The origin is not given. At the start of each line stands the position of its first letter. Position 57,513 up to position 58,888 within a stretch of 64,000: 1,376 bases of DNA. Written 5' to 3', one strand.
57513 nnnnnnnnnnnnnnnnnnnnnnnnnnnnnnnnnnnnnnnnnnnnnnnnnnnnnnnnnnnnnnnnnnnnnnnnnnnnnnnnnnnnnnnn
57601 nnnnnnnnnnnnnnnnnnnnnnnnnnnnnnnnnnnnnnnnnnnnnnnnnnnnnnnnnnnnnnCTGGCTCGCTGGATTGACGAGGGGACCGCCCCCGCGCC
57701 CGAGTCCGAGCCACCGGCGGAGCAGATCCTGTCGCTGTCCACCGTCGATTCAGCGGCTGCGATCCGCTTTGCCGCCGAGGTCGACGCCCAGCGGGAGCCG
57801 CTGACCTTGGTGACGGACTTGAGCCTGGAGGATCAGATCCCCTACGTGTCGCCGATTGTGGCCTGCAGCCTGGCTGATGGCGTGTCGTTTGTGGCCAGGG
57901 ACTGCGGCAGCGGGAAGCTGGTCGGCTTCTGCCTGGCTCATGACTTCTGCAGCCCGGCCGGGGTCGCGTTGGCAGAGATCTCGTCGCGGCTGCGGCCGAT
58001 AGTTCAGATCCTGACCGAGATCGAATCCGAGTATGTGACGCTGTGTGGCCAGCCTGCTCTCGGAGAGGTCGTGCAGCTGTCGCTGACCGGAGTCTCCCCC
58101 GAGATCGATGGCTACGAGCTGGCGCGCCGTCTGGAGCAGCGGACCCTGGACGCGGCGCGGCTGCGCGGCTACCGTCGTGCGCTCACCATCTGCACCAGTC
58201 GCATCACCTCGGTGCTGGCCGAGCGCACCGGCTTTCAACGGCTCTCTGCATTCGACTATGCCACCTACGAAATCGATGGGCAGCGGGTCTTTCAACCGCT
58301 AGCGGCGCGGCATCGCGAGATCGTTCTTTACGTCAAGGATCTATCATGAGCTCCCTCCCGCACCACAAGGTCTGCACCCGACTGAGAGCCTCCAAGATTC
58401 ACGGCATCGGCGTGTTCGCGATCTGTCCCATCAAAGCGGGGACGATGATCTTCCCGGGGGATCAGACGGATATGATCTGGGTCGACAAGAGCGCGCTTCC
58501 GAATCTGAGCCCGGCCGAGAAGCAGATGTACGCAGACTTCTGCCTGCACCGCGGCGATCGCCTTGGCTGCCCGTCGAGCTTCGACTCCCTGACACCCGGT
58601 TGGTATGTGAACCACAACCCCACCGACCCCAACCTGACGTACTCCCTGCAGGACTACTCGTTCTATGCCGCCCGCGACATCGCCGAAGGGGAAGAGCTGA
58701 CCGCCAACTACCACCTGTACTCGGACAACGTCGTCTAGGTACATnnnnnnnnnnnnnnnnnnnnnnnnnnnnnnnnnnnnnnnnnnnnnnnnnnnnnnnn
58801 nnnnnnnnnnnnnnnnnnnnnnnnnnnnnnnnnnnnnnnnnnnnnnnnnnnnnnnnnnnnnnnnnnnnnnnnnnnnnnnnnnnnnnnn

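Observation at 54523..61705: Compact unusual cassette: PhyH-type oxygenase plus two tandem units of [adenylation-PCP-GNAT-like protein + small SET-domain protein]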

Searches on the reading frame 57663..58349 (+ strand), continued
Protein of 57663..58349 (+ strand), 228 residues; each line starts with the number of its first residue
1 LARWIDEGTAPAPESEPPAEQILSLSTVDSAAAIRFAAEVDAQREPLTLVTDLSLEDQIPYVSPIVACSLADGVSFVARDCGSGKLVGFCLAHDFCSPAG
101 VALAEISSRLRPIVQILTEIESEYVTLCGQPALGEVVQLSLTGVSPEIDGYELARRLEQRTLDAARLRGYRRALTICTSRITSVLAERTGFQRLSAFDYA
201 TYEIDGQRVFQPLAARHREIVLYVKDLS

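Call 96: search_protein_families(library=ncbifam, proteins=[L020:5397-6704:+, L020:9308-9655:+, L022:5304-6818:-, L022:6895-7896:-], max_evalue=1e-8)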
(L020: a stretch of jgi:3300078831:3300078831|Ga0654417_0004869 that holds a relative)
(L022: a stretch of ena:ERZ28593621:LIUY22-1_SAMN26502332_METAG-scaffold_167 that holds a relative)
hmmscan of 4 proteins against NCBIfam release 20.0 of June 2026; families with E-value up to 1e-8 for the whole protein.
L020:5397-6704:+ (435 aa): 4 families
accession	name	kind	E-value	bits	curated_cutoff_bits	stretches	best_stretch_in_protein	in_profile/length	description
TIGR01048.1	lysA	equivalog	2e-53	181.4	297.9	1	73-421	23-382/417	diaminopimelate decarboxylase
TIGR03099.1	dCO2ase_PEP1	hypoth_equivalog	3.8e-33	115.1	478.45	1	68-428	18-391/398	pyridoxal-dependent decarboxylase, exosortase A system-associated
NF006515.0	PRK08961.1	equivalog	8.5e-31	106.7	802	1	65-421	493-846/861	bifunctional aspartate kinase/diaminopimelate decarboxylase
NF052544.1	OrLyDeCDokD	equivalog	3.7e-17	62.1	700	1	94-417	64-420/461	ornithine/lysine decarboxylase DokD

L020:9308-9655:+ (115 aa): 1 family
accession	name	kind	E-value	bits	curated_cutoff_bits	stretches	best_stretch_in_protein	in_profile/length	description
TIGR00223.1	panD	equivalog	2.2e-45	153.6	106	1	1-112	1-112/126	aspartate 1-decarboxylase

L022:5304-6818:- (504 aa): 4 families
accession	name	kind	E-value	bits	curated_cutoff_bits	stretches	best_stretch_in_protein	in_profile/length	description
NF052646.1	DABADecarRhbB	equivalog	1.3e-42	146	900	1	73-467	79-453/491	L-2,4-diaminobutyrate decarboxylase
TIGR03799.1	NOD_PanD_pyr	equivalog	3.1e-18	65.5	606.1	1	191-434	214-441/522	pyridoxal-dependent aspartate 1-decarboxylase PanP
NF002748.0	PRK02769.1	equivalog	2.7e-14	52.7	305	1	127-338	64-251/382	histidine decarboxylase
TIGR03812.1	tyr_de_CO2_Arch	equivalog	4.1e-11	42.3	299.4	1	125-431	56-327/375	tyrosine decarboxylase MfnA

L022:6895-7896:- (333 aa): 0 families

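Call 102: find_related_loci(query=A3, collection=metagenome_contigs, flank=8000)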
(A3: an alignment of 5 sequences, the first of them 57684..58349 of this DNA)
Query A3 (221 aa) in metagenome_contigs; peptide patterns used: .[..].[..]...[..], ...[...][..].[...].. (x = any residue, [..] = any of these).
405 stretches matched a pattern; 9 encode a relative of the query (tblastn E <= 1e-3); 9 distinct loci.
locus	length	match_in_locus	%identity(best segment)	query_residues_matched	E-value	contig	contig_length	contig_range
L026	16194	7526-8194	55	1-221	3e-78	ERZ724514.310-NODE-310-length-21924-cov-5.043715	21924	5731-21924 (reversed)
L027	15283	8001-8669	52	1-220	9e-75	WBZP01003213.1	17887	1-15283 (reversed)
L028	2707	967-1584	55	16-221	5e-70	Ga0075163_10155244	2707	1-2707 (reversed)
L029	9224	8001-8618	54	16-221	6e-64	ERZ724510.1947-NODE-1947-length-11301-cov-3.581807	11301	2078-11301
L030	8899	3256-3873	54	16-221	6e-64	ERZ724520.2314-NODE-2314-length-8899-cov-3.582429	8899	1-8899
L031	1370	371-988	54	16-221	4e-67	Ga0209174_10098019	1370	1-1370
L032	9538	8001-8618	54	16-221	7e-64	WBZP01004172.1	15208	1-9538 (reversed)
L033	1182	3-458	55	70-221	3e-53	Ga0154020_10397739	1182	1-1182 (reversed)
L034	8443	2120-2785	35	1-221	3e-35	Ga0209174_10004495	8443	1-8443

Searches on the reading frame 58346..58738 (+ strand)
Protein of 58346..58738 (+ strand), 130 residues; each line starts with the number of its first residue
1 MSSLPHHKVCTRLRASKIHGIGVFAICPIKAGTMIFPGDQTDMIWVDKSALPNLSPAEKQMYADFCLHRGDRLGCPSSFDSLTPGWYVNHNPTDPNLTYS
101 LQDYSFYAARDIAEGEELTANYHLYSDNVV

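Call 4: search_protein_families(library=pfam, proteins=[window:58346-58738:+], max_evalue=0.1)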
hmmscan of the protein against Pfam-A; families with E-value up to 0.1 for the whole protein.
window:58346-58738:+ (130 aa): 2 families
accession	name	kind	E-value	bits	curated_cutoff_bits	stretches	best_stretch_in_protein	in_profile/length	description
PF00856.33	SET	-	2.9e-10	40.9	22.4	1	20-122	1-104/105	SET domain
PF08666.17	SAF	-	0.014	16.4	21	0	106-120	4-18/63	SAF domain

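Call 8: search_protein_families(library=ncbifam, proteins=[window:58346-58738:+], max_evalue=0.1)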
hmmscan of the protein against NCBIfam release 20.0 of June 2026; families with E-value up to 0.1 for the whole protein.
window:58346-58738:+ (130 aa): 0 families

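Call 60: find_homologous_proteins(query=window:58346-58738:+, max_evalue=0.001)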
Query window:58346-58738:+ (130 aa): 25 proteins with E <= 0.001 among 36 candidates.
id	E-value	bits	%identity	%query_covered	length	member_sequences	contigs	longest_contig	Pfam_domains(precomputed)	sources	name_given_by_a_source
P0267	2.1e-86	305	100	100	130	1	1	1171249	PF00856.34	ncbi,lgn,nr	ncbi:MAG: SET domain-containing protein [Nannocystis sp.]|nr:SET domain-containing protein [Nannocys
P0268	1.9e-52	195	63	100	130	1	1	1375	PF00856.34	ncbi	-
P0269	2.1e-49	185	65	100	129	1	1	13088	PF08666.18,PF00856.34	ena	-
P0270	2.6e-37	146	54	95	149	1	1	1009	PF00856.34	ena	-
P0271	5.2e-36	142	54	96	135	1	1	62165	PF00856.34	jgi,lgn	jgi:hypothetical protein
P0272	6.3e-34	135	97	46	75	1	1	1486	-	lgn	-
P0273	1.9e-33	133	54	98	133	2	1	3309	PF00856.34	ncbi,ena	-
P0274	2.2e-33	133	50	98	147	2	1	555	PF00856.34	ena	-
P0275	4.0e-32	129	51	96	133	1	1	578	PF00856.34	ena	-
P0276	1.9e-31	127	50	98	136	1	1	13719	PF00856.34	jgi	jgi:SET domain-containing protein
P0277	1.4e-30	124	51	95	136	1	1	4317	PF00856.34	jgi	jgi:hypothetical protein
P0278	9.2e-30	121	48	97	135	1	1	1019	PF00856.34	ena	-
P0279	4.8e-26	109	47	97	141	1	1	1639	PF00856.34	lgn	-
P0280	9.8e-22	95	40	98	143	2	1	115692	PF00856.34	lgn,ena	-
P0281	2.1e-21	94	44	95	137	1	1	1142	PF00856.34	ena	-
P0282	2.1e-21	94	44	95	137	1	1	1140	PF00856.34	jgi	-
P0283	8.9e-20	89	38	95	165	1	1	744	PF00856.34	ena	-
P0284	5.2e-19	87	40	97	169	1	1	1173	PF00856.34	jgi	-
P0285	6.5e-19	86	42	95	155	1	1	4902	PF00856.34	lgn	-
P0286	3.5e-16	77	43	97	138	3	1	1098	PF00856.34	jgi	jgi:uncharacterized protein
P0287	6.4e-13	67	40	93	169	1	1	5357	PF00856.34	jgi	jgi:hypothetical protein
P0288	7.0e-12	63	40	93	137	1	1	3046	PF00856.34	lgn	-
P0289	9.5e-11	60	38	92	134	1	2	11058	PF00856.34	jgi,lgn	jgi:SET domain-containing protein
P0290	3.2e-4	39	33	81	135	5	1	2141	PF00856.34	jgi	jgi:hypothetical protein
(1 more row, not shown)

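Call 61: find_encoding_contigs(protein=P0271, flank=8000, max_places=2)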
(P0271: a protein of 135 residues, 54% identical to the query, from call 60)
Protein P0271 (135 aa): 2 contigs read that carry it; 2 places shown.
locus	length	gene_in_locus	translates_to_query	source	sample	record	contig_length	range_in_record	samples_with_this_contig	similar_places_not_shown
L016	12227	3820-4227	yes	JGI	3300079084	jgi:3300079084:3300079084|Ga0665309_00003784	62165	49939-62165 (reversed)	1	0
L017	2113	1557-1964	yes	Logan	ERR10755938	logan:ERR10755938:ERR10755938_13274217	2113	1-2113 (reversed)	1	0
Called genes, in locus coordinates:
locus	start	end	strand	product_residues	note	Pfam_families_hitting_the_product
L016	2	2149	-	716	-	?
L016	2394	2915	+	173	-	-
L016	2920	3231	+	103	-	-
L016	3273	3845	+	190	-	-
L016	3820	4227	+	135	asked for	PF00856:SET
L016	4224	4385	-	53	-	-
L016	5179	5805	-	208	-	PF00072:Response_reg, PF08281:Sigma70_r4_2 (faint), PF00196:GerE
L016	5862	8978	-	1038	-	PF07494:Reg_prop (faint), PF07495:Y_Y_Y, PF07730:HisKA_3, PF02518:HATPase_c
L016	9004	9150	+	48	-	-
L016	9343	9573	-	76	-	-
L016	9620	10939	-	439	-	PF00285:Citrate_synt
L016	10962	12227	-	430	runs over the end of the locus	PF03952:Enolase_N, PF00113:Enolase_C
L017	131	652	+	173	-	-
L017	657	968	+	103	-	-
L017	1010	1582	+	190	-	-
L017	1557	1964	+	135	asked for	PF00856:SET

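Call 62: find_encoding_contigs(protein=P0280, flank=8000, max_places=2)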
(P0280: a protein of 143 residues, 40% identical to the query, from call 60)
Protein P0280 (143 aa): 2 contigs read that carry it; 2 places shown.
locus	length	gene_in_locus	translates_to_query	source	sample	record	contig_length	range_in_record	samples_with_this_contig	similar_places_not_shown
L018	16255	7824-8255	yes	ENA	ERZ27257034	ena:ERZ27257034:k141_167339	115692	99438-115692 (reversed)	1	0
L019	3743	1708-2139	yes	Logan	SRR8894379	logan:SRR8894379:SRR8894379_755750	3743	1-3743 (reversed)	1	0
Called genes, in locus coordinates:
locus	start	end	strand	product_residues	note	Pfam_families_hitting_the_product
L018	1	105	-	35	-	?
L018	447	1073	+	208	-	-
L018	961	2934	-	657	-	-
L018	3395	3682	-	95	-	-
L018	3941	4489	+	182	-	PF11845:Tll0287-like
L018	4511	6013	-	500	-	PF13472:Lipase_GDSL_2 (faint)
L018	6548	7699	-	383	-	PF13385:Laminin_G_3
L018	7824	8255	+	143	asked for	PF00856:SET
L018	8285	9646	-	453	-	-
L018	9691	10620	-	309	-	PF02091:tRNA-synt_2e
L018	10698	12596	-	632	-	PF00270:DEAD, PF00271:Helicase_C, PF16124:RecQ_Zn_bind, PF09382:RQC, PF00570:HRDC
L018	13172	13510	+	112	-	-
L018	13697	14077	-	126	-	-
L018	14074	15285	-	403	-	PF00432:Prenyltrans (faint), PF13243:SQHop_cyclase_C (faint)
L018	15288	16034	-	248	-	-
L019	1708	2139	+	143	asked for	PF00856:SET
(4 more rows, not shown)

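Call 63: find_encoding_contigs(protein=P0276, flank=8000, max_places=2)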
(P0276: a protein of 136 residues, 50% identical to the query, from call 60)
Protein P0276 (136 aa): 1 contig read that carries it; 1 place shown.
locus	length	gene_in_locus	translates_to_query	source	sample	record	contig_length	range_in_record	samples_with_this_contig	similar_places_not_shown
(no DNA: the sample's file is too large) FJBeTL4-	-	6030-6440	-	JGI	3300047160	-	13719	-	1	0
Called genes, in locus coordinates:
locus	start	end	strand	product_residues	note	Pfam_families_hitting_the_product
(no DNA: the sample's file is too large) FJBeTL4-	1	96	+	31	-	?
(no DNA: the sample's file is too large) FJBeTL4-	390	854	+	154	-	-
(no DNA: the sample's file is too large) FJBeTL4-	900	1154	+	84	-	-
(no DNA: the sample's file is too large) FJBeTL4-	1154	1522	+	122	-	-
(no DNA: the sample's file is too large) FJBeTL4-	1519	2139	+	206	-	-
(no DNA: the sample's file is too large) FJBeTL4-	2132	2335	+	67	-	-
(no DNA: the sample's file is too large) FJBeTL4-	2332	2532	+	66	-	-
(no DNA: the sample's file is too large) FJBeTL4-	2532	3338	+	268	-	-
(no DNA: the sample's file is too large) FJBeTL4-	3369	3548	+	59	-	-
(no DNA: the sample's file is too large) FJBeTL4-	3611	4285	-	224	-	-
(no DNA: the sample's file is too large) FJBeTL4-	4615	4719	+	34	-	-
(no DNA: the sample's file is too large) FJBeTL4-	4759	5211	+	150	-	-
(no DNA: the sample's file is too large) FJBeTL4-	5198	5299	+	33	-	-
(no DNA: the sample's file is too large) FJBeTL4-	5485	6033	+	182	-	-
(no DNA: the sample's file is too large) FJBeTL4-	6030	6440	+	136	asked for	PF00856:SET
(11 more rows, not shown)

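Call 65: search_protein_families(library=pfam, proteins=[L016:3273-3845:+, L016:2394-2915:+, L016:2920-3231:+], max_evalue=0.01)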
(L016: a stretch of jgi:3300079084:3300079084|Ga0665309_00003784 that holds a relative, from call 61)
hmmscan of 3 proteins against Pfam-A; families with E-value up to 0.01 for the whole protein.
L016:3273-3845:+ (190 aa): 0 families

L016:2394-2915:+ (173 aa): 0 families

L016:2920-3231:+ (103 aa): 0 families

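Call 71: search_solved_structures(query=A4, max_evalue=0.01, show_alignments=1)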
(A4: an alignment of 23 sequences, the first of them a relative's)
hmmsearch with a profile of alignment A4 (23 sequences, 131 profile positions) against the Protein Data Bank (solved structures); distinct sequences matched with E-value up to 0.01: 55.
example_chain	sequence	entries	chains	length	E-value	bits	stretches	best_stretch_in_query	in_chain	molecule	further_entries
5f59_A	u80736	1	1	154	1.3e-08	37.9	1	5-123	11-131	Histone-lysine N-methyltransferase 2C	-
5f6k_C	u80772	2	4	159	1.4e-08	37.8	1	5-123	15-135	Histone-lysine N-methyltransferase 2C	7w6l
6kiw_K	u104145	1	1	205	2.8e-08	36.8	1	5-123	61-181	Histone-lysine N-methyltransferase 2C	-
4z4p_A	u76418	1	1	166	4.5e-08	36.1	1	10-123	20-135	Histone-lysine N-methyltransferase 2D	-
7u5v_A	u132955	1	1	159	3.4e-07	33.3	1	15-123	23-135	Histone-lysine N-methyltransferase 2A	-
7w67_C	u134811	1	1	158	3.7e-07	33.2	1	15-123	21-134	Histone-lysine N-methyltransferase 2A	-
7w6a_C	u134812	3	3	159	3.7e-07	33.2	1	15-123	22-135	Histone-lysine N-methyltransferase 2A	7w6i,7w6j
2w5y_A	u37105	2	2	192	3.8e-07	33.1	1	15-123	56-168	HISTONE-LYSINE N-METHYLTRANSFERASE HRX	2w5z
6kiu_K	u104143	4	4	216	5.4e-07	32.6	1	15-123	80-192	Histone-lysine N-methyltransferase 2A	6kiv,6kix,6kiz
7bre_B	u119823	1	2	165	5.6e-07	32.6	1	15-123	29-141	Histone-lysine N-methyltransferase 2B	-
5f5e_A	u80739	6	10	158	5.8e-07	32.5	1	15-123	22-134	Histone-lysine N-methyltransferase 2A | Histone-lysine N-methyltransferase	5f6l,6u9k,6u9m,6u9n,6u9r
7ud5_K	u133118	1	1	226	6.3e-07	32.4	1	15-123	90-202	cDNA FLJ56846, highly similar to Zinc finger protein HRX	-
6pwv_C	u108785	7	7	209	1.3e-06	31.4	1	15-123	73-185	Histone-lysine N-methyltransferase 2A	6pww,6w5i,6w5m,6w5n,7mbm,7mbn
9yle_K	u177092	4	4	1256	1.9e-06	30.8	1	10-123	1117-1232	[histone H3]-lysine(4) N-methyltransferase,Histone-lysine N-methyltransferase 2D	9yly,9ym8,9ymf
9yl3_K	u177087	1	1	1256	2e-06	30.8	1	10-123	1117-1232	[histone H3]-lysine(4) N-methyltransferase,Histone-lysine N-methyltransferase 2D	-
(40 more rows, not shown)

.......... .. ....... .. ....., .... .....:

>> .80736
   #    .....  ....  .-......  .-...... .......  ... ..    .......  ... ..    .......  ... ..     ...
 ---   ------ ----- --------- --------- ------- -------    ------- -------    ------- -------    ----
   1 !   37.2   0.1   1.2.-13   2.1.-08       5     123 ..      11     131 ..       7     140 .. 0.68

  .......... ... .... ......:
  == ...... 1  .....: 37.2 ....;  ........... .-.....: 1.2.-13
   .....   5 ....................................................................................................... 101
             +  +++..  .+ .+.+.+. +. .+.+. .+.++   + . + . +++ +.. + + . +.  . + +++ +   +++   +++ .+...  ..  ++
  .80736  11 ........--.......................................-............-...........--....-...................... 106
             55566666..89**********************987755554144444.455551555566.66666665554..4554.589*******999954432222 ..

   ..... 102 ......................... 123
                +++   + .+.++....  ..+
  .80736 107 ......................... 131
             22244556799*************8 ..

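Call 81: predict_structure(alignment_id=A5)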
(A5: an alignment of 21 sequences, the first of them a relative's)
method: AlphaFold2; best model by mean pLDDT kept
length: 130 residues; sequences in the alignment: 21
mean_pLDDT: 90.0   pTM: 0.80
mean pLDDT of the five models: 90.0, 89.4, 88.6, 88.5, 87.9
residues with pLDDT >= 90: 90; 70-90: 33; 50-70: 5; < 50: 2
segments of 3 or more residues with pLDDT < 50: none
pLDDT, mean of each block of 10 residues (from residue 1): 71 94 97 91 90 94 90 92 92 95 93 98 74
secondary structure, 60 per line:
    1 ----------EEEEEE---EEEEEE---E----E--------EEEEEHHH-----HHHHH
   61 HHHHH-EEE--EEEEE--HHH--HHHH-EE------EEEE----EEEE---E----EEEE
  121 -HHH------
elements in order: E11-16 E20-25 E43-47 H56-65 E67-69 E72-76 H84-87 E97-100 E105-108 E117-120

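Call 86: fold_search(model_id=the predicted structure, library=pdb)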
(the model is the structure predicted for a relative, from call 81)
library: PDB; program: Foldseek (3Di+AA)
matches with E <= 10: 517; with E <= 0.001: 272
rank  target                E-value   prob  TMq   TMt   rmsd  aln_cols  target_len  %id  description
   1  5h6z_A                1.7e-07  1.00  0.65  0.68   4.1       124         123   22  Crystal structure of Set7, a novel histone methyltransferase in Schizossacharomyces pombe (released 2017-11-22)
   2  6u9m_A                2.1e-07  1.00  0.60  0.54   4.7       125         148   22  MLL1 SET N3861I/Q3867L bound to inhibitor 16 (TC-5109) (released 2020-07-01)
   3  5f59                  2.4e-07  1.00  0.60  0.53   4.5       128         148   20  The crystal structure of MLL3 SET domain (released 2016-02-24)
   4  6u9n_A                3.7e-07  1.00  0.60  0.54   4.7       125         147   22  MLL1 SET N3861I/Q3867L bound to inhibitor 14 (TC-5139) (released 2020-07-01)
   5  5h6z_B                4.1e-07  1.00  0.63  0.68   6.4       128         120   22  Crystal structure of Set7, a novel histone methyltransferase in Schizossacharomyces pombe (released 2017-11-22)
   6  6u9n_B                4.4e-07  1.00  0.60  0.54   4.7       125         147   22  MLL1 SET N3861I/Q3867L bound to inhibitor 14 (TC-5139) (released 2020-07-01)
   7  6u9k_B                7.1e-07  1.00  0.58  0.51   4.8       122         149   21  MLL1 SET N3861I/Q3867L bound to inhibitor 18 (TC-5153) (released 2020-07-01)
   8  2w5z_A                9.1e-07  1.00  0.55  0.41   5.0       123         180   20  Ternary Complex of the Mixed Lineage Leukaemia (MLL1) SET Domain with the cofactor product S-Adenosylhomocysteine and  (released 2009-02-10)
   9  3kma_A                9.6e-07  1.00  0.64  0.78   3.4       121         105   21  Crystal Structure of vSET under Condition A (released 2010-11-10)
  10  5f5e                  9.6e-07  1.00  0.59  0.53   4.8       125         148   22  The Crystal Structure of MLL1 SET domain with N3816I/Q3867L mutation (released 2016-02-24)
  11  4z4p                  1.0e-06  1.00  0.62  0.51   4.6       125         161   20  Structure of the MLL4 SET Domain (released 2015-09-09)
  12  2w5y                  1.2e-06  1.00  0.55  0.44   5.2       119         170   21  Binary Complex of the Mixed Lineage Leukaemia (MLL1) SET Domain with the cofactor product S-Adenosylhomocysteine. (released 2009-02-10)
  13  7w6l_E                1.5e-06  1.00  0.61  0.53   4.4       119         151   21  The crystal structure of MLL3-RBBP5-ASH2L in complex with H3K4me0 peptide (released 2022-09-07)
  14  7u5v_A                1.9e-06  1.00  0.59  0.62   4.7       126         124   21  Crystal structure of the Mixed Lineage Leukaemia (MLL1) SET Domain with the cofactor product S-Adenosylhomocysteine an (released 2023-09-27)
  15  7w67_C                1.9e-06  1.00  0.56  0.48   5.0       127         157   23  The crystal structure of MLL1 (N3861I/Q3867L/C3882SS)-RBBP5-ASH2L in complex with H3K4me0 peptide (released 2022-09-07)
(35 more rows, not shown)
